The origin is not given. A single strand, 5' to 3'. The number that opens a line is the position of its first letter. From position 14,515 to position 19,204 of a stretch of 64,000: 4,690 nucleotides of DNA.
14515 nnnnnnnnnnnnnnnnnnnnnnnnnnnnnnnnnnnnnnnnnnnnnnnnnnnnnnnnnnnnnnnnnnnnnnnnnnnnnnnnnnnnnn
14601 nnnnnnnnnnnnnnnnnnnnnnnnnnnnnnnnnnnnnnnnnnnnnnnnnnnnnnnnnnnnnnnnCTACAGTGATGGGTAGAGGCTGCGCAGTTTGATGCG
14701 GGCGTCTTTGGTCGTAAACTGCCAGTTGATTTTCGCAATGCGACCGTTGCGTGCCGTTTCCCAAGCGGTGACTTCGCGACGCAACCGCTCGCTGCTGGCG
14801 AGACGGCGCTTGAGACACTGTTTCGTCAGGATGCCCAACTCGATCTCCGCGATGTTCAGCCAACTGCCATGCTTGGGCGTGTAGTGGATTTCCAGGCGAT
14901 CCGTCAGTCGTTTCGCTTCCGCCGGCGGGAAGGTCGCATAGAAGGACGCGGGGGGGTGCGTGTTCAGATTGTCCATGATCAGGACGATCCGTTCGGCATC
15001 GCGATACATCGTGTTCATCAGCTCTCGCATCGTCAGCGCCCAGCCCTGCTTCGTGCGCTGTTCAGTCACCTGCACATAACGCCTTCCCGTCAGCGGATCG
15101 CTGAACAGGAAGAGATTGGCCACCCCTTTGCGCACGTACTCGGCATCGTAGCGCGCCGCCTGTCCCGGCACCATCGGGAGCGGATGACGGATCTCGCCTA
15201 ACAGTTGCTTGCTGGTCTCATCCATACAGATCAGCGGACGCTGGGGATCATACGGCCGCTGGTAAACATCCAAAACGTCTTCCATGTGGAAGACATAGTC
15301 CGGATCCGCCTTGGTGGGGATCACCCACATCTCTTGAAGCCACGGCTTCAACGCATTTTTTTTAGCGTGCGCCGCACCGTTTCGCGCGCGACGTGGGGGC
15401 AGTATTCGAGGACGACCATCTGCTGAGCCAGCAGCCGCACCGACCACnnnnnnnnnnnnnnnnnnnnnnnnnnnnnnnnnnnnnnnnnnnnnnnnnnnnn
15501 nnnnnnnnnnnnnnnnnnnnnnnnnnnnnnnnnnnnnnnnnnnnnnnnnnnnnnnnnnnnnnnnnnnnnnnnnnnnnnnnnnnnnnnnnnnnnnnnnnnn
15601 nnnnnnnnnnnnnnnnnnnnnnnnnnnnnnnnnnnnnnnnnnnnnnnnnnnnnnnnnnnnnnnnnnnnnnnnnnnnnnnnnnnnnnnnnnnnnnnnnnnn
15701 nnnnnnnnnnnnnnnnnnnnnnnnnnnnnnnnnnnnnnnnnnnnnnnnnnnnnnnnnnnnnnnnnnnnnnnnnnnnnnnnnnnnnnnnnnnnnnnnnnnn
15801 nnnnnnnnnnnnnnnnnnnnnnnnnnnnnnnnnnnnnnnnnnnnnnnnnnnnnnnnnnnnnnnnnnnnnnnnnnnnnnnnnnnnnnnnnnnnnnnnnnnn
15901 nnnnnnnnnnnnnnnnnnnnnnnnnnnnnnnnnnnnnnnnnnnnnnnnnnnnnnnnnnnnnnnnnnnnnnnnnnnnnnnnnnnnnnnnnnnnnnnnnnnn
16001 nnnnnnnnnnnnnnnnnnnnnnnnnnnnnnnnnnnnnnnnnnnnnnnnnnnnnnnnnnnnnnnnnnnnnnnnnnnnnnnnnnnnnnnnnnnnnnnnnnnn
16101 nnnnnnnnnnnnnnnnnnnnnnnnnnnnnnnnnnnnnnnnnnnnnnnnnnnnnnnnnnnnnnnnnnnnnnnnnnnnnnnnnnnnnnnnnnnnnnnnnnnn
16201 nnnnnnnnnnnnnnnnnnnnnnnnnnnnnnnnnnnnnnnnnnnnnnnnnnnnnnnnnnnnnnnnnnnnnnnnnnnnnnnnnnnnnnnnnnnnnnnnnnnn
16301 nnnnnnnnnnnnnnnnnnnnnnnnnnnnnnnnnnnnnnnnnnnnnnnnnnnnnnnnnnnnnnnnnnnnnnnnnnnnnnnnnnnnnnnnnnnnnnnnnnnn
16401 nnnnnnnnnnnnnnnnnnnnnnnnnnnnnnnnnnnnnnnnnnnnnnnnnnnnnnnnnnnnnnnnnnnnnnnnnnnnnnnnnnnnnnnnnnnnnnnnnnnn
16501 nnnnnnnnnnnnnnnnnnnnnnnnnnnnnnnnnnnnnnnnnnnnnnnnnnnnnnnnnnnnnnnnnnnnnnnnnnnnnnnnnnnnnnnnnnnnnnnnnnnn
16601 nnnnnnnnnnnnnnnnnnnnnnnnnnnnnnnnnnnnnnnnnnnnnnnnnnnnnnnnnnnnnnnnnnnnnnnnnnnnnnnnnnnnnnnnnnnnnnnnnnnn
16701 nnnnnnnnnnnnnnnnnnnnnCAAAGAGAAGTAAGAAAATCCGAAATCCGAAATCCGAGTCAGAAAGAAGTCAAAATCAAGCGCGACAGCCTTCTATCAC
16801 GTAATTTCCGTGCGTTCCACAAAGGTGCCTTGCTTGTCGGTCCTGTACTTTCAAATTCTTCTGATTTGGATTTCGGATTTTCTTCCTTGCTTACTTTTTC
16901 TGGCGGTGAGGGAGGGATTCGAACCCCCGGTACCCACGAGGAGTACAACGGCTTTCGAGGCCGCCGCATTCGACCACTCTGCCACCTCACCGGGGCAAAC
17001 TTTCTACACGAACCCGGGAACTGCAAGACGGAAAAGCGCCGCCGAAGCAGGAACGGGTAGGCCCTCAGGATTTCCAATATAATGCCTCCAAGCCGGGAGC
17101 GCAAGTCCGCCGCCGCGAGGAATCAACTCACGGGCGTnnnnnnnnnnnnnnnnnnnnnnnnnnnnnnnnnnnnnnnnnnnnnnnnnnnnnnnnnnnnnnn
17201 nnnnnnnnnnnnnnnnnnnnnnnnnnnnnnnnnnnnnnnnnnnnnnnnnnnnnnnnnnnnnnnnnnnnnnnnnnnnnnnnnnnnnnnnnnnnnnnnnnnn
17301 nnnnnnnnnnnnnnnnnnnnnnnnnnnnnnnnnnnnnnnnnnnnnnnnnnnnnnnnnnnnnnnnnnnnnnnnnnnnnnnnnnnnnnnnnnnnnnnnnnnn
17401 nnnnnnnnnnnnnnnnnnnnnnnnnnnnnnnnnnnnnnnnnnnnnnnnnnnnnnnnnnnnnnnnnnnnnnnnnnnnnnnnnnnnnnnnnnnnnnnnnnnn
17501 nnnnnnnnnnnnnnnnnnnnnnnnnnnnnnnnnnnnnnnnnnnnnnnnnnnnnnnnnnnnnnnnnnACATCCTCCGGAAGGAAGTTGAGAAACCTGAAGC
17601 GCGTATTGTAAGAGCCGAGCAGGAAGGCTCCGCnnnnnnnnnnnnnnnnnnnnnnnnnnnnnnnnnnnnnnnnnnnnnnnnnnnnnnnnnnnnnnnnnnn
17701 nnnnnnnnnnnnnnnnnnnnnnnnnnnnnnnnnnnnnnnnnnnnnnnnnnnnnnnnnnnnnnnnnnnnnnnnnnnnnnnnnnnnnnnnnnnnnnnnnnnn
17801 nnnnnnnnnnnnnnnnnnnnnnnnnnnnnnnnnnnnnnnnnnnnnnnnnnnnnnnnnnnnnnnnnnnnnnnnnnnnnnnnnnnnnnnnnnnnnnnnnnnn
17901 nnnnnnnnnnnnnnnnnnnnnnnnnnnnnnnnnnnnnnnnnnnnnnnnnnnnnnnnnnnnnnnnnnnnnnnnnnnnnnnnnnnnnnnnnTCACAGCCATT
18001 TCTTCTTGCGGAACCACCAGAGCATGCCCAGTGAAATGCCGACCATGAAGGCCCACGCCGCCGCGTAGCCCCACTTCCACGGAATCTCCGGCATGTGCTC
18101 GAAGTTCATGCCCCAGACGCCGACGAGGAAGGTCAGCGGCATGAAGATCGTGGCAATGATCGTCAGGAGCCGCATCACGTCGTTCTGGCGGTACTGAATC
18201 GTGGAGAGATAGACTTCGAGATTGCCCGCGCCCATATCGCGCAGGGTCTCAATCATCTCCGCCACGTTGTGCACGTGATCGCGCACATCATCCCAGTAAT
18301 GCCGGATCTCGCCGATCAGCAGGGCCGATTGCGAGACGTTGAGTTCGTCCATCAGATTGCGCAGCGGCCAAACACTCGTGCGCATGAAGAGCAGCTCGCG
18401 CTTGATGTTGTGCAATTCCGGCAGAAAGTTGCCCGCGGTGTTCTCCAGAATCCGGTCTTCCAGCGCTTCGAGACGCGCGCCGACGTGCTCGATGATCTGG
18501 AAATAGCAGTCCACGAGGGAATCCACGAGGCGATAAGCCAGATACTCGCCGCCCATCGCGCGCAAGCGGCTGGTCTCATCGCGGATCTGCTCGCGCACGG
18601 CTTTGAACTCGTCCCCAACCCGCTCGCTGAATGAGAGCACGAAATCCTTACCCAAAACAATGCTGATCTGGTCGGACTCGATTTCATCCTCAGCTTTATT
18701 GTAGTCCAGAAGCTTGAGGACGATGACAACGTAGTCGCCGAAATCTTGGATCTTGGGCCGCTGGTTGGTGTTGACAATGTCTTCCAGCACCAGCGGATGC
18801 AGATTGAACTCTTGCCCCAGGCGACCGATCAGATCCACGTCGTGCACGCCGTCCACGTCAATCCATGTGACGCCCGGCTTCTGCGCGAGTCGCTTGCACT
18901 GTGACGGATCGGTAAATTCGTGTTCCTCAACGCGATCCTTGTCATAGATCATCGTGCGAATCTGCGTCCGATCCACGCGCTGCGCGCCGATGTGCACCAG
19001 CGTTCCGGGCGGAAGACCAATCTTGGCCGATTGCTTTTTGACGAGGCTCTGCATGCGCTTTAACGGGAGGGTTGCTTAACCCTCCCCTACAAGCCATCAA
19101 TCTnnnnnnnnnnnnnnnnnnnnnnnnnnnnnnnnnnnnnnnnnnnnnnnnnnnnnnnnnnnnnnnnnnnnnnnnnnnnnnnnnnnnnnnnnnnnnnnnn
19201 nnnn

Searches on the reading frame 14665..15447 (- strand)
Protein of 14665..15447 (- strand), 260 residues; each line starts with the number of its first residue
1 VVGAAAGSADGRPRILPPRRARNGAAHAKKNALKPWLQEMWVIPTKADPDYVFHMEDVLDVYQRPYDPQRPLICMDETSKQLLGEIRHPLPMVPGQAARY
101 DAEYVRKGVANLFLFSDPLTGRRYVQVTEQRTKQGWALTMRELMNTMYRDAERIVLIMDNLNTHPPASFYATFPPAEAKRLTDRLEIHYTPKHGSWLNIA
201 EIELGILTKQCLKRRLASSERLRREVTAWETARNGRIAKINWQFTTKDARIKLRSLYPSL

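Call 97: search_protein_families(library=pfam, proteins=[window:14665-15447:-], max_evalue=0.00001)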
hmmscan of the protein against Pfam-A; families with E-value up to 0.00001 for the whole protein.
window:14665-15447:- (260 aa): 1 family
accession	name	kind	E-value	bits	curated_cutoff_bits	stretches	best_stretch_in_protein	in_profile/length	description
PF13358.12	DDE_3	-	5.2e-24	85.2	28.6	1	72-223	2-146/146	DDE superfamily endonuclease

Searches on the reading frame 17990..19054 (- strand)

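Call 97: search_protein_families(library=pfam, proteins=[window:17990-19054:-], max_evalue=0.00001)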
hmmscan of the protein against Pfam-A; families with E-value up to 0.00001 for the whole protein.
window:17990-19054:- (354 aa): 1 family
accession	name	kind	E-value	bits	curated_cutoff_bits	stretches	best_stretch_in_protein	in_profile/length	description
PF01544.23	CorA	-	1.3e-65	222.1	27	1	61-350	3-292/292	CorA-like Mg2+ transporter protein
